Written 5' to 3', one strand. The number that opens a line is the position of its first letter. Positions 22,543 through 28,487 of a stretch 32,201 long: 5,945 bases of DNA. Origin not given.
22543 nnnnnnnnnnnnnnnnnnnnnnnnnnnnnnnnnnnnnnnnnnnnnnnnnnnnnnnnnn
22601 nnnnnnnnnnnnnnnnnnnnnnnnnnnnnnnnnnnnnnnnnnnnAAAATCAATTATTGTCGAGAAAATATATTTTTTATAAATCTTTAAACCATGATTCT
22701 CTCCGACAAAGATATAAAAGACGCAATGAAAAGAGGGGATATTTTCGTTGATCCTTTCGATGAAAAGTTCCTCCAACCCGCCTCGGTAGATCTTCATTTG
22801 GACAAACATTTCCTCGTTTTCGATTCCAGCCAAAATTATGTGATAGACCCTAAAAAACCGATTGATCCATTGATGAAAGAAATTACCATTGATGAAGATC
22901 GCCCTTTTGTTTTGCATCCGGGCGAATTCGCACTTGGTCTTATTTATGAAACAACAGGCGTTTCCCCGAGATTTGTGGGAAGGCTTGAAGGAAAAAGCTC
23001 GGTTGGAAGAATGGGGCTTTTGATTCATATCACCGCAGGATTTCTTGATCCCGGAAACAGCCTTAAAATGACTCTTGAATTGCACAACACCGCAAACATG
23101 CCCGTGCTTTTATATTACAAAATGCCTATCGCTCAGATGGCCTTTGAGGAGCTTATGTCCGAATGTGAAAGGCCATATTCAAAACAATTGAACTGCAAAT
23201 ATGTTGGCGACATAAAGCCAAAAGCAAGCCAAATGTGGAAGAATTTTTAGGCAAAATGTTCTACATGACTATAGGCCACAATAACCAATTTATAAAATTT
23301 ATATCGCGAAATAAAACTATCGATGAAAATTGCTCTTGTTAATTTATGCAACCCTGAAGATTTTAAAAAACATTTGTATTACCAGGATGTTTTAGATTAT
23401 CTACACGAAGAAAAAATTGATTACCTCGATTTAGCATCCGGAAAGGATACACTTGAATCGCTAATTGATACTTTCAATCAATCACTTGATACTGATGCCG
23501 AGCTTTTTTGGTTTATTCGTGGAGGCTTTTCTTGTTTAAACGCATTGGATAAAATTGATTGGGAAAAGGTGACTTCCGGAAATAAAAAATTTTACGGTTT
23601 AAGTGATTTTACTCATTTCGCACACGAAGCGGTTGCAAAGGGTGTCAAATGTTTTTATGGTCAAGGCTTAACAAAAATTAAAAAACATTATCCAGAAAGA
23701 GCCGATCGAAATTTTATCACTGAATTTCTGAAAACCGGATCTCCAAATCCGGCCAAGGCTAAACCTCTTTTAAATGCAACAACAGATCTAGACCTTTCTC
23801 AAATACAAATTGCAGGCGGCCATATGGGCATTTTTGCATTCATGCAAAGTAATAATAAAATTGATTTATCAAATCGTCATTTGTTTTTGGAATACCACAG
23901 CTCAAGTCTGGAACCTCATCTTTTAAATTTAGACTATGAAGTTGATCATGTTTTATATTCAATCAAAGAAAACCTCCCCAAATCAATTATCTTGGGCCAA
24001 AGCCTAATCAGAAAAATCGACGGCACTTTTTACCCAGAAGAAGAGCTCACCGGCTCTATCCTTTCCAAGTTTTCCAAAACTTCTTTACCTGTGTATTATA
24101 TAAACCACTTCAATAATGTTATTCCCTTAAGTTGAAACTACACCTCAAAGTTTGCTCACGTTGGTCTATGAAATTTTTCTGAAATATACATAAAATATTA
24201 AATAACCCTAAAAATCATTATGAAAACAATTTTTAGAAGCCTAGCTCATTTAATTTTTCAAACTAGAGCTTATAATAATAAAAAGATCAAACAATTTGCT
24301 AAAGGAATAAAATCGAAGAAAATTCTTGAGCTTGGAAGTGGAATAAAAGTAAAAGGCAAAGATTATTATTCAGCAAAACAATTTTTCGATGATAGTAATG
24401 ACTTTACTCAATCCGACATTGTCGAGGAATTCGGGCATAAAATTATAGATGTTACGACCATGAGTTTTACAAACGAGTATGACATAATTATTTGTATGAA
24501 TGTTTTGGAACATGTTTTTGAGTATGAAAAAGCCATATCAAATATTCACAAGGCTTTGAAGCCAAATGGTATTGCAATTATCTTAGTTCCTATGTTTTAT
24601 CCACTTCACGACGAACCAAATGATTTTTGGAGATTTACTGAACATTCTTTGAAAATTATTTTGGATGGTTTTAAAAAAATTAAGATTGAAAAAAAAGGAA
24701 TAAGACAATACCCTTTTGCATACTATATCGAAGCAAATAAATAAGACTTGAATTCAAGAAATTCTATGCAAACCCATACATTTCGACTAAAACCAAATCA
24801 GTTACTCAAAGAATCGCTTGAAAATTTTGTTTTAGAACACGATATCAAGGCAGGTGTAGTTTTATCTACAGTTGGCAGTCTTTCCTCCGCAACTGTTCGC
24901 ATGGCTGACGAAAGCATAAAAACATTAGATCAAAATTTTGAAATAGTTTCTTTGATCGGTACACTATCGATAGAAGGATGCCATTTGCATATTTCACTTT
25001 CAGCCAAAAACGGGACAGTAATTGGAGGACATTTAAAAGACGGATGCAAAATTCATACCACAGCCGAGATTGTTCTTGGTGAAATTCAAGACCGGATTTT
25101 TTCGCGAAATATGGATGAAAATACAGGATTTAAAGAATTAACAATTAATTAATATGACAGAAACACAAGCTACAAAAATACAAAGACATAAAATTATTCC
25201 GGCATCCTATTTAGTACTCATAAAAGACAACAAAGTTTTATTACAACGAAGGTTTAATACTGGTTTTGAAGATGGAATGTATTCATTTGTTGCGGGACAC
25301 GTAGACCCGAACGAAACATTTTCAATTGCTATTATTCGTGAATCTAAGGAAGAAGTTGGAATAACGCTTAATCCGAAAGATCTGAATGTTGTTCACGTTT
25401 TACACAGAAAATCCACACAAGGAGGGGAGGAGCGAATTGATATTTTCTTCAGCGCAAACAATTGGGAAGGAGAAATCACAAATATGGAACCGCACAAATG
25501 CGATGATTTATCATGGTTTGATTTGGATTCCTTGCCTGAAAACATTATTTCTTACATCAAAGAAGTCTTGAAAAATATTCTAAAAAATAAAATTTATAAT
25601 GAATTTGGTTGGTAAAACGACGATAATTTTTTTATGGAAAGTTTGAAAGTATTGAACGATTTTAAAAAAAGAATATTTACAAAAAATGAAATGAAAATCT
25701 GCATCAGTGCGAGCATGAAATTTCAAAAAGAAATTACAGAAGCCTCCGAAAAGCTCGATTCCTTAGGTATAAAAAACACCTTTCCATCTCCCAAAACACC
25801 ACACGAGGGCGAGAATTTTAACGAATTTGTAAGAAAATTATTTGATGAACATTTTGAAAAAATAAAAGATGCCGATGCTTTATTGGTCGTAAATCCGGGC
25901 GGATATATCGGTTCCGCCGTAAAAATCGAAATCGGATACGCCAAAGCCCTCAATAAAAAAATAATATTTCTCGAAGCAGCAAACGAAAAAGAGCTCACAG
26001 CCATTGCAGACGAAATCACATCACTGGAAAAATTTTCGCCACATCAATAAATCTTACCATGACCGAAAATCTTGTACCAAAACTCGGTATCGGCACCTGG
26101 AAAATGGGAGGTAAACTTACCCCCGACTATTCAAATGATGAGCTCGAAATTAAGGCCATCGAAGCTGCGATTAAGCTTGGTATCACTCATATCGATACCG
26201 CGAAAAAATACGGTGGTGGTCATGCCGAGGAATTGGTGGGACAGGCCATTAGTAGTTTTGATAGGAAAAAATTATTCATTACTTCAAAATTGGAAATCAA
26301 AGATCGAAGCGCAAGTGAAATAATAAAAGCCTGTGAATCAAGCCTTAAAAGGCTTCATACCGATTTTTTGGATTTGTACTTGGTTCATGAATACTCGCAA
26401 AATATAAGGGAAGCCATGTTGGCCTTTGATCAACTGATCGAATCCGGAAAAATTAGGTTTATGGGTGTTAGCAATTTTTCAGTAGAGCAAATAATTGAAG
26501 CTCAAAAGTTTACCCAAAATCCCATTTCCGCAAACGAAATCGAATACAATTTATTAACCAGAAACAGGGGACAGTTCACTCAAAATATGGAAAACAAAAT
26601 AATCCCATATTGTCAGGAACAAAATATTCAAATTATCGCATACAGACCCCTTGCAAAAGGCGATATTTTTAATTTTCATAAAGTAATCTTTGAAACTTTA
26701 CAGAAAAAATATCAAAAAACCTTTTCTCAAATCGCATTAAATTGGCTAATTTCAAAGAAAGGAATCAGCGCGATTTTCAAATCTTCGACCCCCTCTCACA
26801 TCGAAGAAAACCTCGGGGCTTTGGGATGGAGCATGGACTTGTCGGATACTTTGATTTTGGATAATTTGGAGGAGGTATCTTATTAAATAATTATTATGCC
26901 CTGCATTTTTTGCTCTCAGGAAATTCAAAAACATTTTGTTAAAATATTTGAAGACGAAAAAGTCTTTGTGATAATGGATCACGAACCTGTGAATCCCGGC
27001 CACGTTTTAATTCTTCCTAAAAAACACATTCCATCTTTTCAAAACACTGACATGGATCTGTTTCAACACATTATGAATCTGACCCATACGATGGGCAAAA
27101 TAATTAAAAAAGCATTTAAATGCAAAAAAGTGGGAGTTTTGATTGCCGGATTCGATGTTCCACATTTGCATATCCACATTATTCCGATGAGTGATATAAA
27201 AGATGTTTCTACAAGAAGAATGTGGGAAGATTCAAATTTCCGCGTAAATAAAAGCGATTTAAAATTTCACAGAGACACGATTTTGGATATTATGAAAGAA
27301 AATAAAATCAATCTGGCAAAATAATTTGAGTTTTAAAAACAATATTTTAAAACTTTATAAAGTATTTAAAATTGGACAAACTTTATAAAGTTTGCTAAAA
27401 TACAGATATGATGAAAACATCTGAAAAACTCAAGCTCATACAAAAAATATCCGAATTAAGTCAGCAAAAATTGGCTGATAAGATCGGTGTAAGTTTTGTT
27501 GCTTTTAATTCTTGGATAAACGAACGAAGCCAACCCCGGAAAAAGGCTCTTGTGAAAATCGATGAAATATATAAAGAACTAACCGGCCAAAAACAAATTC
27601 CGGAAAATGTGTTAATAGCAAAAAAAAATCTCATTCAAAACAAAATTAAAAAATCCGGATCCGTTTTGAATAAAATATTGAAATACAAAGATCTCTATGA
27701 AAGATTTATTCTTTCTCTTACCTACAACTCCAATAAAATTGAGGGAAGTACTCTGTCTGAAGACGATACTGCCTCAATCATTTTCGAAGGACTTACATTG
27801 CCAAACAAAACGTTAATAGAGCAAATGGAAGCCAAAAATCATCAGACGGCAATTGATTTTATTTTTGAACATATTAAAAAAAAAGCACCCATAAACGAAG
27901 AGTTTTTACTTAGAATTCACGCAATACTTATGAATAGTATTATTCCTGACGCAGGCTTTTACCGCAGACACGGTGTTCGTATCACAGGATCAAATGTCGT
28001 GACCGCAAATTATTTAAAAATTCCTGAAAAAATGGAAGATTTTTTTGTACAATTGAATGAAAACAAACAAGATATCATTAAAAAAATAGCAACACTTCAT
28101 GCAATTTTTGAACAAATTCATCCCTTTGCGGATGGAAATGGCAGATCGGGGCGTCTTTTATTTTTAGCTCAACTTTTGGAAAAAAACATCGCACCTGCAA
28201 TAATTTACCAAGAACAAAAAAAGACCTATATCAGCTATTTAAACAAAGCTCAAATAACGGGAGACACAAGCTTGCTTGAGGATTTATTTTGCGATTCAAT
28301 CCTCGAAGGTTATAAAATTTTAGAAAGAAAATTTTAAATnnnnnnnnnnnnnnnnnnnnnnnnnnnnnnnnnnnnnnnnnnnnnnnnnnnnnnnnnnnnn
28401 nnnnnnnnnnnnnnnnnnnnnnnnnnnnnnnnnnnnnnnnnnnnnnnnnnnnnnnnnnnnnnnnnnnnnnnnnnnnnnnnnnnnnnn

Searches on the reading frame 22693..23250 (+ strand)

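Call 63: search_protein_families(library=pfam, proteins=[window:22693-23250:+], max_evalue=0.001)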
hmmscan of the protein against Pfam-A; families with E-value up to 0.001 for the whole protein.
window:22693-23250:+ (185 aa): 3 families
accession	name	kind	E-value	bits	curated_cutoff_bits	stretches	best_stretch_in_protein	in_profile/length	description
PF22769.1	DCD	-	1.9e-42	145.4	27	1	2-154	1-153/153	dCTP deaminase-like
PF06559.16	DCD_N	-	5e-05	23.7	21.4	1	2-114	4-118/164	2'-deoxycytidine 5'-triphosphate deaminase (DCD) N-terminal domain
PF22569.1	DCD_C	-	0.00072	19.4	22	0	61-172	67-183/192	2'-deoxycytidine 5'-triphosphate deaminase (DCD), C-terminal domain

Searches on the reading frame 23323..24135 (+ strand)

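Call 63: search_protein_families(library=pfam, proteins=[window:23323-24135:+], max_evalue=0.001)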
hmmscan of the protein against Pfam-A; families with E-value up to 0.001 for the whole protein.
window:23323-24135:+ (270 aa): 1 family
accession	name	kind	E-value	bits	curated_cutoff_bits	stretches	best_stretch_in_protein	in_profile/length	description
PF02016.21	Peptidase_S66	-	6.7e-09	36.4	25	1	55-113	62-121/121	LD-carboxypeptidase N-terminal domain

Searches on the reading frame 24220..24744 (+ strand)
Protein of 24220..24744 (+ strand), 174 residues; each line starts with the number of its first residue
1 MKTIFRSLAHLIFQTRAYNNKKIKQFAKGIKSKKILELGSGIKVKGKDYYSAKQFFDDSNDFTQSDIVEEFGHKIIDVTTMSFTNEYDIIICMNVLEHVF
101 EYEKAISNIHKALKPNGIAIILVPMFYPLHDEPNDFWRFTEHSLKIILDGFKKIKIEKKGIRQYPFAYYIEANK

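Call 53: search_protein_families(library=pfam, proteins=[window:24220-24744:+], max_evalue=0.001)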
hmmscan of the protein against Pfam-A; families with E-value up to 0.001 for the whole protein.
window:24220-24744:+ (174 aa): 6 families
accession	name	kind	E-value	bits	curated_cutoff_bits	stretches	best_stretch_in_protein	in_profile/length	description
PF13489.12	Methyltransf_23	-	3.8e-10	40.2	27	1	20-139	10-134/164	Methyltransferase domain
PF08242.18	Methyltransf_12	-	1e-07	33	30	1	73-118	64-97/98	Methyltransferase domain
PF08241.18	Methyltransf_11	-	1.8e-07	32.2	21.2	1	76-121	49-95/95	Methyltransferase domain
PF05219.18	DREV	-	2.2e-06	27.4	26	1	24-123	87-188/265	DREV methyltransferase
PF13847.12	Methyltransf_31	-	5.7e-06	26.5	27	1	77-122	62-110/145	Methyltransferase domain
PF13649.12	Methyltransf_25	-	6.5e-05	24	27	1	76-117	53-97/97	Methyltransferase domain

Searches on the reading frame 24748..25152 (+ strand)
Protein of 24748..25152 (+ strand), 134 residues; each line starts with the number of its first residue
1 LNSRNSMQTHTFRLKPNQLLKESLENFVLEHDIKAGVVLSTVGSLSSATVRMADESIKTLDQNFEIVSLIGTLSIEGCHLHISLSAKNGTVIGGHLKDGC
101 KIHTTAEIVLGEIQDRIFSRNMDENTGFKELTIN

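Call 53: search_protein_families(library=pfam, proteins=[window:24748-25152:+], max_evalue=0.001)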
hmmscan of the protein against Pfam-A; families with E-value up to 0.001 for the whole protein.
window:24748-25152:+ (134 aa): 1 family
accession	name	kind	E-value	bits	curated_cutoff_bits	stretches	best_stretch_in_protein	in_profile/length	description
PF03479.20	PCC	-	3.2e-30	105.3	25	1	8-114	1-116/117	Plants and Prokaryotes Conserved (PCC) domain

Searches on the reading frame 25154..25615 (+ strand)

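Call 53: search_protein_families(library=pfam, proteins=[window:25154-25615:+], max_evalue=0.001)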
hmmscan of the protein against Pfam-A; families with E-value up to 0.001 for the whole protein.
window:25154-25615:+ (153 aa): 2 families
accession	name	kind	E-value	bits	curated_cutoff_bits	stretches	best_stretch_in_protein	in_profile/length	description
PF00293.34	NUDIX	-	5.8e-19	68.9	21.1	1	20-134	7-126/134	NUDIX domain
PF14815.12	NUDIX_4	-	2.5e-07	30.9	35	1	19-86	2-68/113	NUDIX domain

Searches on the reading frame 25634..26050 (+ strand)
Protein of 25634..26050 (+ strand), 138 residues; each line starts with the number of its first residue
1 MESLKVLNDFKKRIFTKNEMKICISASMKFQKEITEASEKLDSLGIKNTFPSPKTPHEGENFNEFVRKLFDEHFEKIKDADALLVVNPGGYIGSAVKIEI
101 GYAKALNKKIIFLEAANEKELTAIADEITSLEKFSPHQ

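Call 53: search_protein_families(library=pfam, proteins=[window:25634-26050:+], max_evalue=0.001)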
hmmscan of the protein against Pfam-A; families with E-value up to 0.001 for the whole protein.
window:25634-26050:+ (138 aa): 1 family
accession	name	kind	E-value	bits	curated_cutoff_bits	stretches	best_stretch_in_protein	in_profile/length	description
PF05014.21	Nuc_deoxyrib_tr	-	8.7e-07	29.5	28.8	1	34-118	17-101/117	Nucleoside 2-deoxyribosyltransferase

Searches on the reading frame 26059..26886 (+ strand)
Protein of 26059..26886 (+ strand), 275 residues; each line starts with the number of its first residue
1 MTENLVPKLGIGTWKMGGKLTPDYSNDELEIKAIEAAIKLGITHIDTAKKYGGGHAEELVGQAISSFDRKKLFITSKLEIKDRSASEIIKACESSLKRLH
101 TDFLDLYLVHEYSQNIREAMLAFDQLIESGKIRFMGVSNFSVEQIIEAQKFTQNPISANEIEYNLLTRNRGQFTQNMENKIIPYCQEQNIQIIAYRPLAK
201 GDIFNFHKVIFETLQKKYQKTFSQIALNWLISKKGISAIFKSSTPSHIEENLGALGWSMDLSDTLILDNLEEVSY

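Call 63: search_protein_families(library=pfam, proteins=[window:26059-26886:+], max_evalue=0.001)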
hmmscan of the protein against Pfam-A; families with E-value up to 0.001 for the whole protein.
window:26059-26886:+ (275 aa): 1 family
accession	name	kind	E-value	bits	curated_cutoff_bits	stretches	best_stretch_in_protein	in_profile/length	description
PF00248.27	Aldo_ket_red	-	1.1e-57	195.7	24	1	8-260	1-279/291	Aldo/keto reductase family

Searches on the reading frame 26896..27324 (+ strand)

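Call 63: search_protein_families(library=pfam, proteins=[window:26896-27324:+], max_evalue=0.001)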
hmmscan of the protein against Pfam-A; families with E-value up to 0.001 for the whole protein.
window:26896-27324:+ (142 aa): 3 families
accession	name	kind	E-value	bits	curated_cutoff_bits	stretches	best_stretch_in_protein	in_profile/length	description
PF01230.28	HIT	-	6.6e-20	72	21.5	1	15-98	7-95/98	HIT domain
PF11969.13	DcpS_C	-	1.1e-11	45.6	24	1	3-99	2-103/114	Scavenger mRNA decapping enzyme C-term binding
PF04677.20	CwfJ_C_1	-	9.5e-08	32.4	21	1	3-101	14-112/122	Protein similar to CwfJ C-terminus 1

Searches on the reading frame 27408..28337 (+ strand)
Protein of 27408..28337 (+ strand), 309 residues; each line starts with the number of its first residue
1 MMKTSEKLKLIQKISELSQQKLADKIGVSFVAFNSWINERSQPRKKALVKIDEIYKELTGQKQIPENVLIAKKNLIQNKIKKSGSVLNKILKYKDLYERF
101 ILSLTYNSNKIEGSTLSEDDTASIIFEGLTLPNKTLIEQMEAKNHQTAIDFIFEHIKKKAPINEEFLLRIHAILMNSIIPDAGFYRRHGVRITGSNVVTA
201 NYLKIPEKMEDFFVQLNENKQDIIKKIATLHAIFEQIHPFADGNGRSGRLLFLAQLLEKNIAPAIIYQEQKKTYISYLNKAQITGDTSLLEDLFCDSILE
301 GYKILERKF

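Call 63: search_protein_families(library=pfam, proteins=[window:27408-28337:+], max_evalue=0.001)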
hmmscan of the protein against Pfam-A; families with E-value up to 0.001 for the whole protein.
window:27408-28337:+ (309 aa): 2 families
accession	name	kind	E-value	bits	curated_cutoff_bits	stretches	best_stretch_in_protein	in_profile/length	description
PF02661.23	Fic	-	5.1e-21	75.8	24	1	161-256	1-93/93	Fic/DOC family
PF01381.28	HTH_3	-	0.0002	21.7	23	1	17-55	10-48/55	Helix-turn-helix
